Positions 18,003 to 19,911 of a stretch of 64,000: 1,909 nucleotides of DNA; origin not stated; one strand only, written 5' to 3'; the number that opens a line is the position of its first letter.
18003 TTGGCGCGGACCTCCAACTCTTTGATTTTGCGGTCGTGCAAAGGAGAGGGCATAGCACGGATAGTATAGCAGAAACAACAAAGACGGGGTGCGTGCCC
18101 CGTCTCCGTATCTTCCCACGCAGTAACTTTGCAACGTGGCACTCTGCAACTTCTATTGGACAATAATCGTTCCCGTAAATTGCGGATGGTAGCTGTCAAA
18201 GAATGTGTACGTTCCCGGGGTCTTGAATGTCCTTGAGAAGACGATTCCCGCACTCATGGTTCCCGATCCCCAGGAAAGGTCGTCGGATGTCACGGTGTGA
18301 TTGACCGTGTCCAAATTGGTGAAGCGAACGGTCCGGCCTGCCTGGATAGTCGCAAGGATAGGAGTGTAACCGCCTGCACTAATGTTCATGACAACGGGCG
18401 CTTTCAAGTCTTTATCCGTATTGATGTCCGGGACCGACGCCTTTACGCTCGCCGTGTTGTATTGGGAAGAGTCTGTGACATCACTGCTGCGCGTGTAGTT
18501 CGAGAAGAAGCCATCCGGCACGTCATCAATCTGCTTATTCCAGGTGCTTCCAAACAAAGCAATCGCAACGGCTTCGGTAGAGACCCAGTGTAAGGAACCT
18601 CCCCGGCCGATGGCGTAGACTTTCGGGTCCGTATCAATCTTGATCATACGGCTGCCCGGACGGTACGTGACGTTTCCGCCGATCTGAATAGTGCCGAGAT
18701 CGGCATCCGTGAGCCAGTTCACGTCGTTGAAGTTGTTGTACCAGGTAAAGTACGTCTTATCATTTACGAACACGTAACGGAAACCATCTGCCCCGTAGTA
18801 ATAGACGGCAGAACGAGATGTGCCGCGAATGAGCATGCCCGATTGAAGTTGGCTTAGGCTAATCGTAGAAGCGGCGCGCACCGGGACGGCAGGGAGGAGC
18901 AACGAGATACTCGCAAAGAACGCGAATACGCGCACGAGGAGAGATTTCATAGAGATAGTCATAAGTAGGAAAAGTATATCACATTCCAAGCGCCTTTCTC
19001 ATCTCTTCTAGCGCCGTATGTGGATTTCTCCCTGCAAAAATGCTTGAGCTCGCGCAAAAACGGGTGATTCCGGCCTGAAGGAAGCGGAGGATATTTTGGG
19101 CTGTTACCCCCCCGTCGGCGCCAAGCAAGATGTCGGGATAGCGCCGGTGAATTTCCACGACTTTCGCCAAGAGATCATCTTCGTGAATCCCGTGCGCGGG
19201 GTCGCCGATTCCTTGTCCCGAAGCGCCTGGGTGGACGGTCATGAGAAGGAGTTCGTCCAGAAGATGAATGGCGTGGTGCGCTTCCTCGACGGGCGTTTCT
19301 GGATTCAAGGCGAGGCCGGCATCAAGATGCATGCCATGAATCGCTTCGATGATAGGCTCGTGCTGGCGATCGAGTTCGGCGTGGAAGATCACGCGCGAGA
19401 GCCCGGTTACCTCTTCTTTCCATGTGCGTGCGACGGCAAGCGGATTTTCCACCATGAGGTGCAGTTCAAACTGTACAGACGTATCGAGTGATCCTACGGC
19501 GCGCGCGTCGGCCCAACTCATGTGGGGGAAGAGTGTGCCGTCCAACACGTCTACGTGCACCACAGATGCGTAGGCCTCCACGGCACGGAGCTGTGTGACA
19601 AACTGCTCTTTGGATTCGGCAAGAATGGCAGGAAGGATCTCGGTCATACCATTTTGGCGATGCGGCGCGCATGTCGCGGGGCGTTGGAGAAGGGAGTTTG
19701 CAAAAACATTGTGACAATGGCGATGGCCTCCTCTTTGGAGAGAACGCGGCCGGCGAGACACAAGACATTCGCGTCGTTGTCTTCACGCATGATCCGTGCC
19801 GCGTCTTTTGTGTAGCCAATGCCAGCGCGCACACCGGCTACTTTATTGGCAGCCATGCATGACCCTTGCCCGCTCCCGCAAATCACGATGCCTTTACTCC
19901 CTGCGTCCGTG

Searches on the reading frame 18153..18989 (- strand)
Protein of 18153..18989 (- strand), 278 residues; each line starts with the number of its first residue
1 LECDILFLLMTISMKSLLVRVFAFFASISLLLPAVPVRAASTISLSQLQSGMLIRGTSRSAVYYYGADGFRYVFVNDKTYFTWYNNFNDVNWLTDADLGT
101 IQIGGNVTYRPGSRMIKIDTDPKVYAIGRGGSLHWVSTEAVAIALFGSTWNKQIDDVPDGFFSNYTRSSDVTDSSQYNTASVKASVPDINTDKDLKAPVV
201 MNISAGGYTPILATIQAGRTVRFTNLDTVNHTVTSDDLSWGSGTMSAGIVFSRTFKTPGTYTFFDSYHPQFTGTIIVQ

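Call 7: search_protein_families(library=pfam, proteins=[window:18153-18989:-], max_evalue=0.001)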
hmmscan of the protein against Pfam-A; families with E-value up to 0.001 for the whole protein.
window:18153-18989:- (278 aa): 1 family
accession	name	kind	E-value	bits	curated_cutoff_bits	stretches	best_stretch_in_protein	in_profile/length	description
PF13473.12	Cupredoxin_1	-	1.9e-09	37.9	27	1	196-277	20-104/104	Cupredoxin-like domain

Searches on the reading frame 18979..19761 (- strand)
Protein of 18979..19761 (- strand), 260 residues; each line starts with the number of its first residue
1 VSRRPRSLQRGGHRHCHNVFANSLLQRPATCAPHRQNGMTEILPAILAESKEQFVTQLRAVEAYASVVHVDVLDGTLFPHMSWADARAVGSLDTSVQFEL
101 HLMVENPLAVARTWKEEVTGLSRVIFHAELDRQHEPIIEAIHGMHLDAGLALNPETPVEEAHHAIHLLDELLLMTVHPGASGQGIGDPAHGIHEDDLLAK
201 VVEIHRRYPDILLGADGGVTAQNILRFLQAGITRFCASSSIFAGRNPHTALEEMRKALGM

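Call 98: search_protein_families(library=pfam, proteins=[window:18979-19761:-], max_evalue=0.001)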
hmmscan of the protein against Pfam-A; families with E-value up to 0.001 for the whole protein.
window:18979-19761:- (260 aa): 1 family
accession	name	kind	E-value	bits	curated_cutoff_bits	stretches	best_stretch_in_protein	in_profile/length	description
PF00834.25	Ribul_P_3_epim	-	7.7e-29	101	21.1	1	42-242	2-198/198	Ribulose-phosphate 3 epimerase family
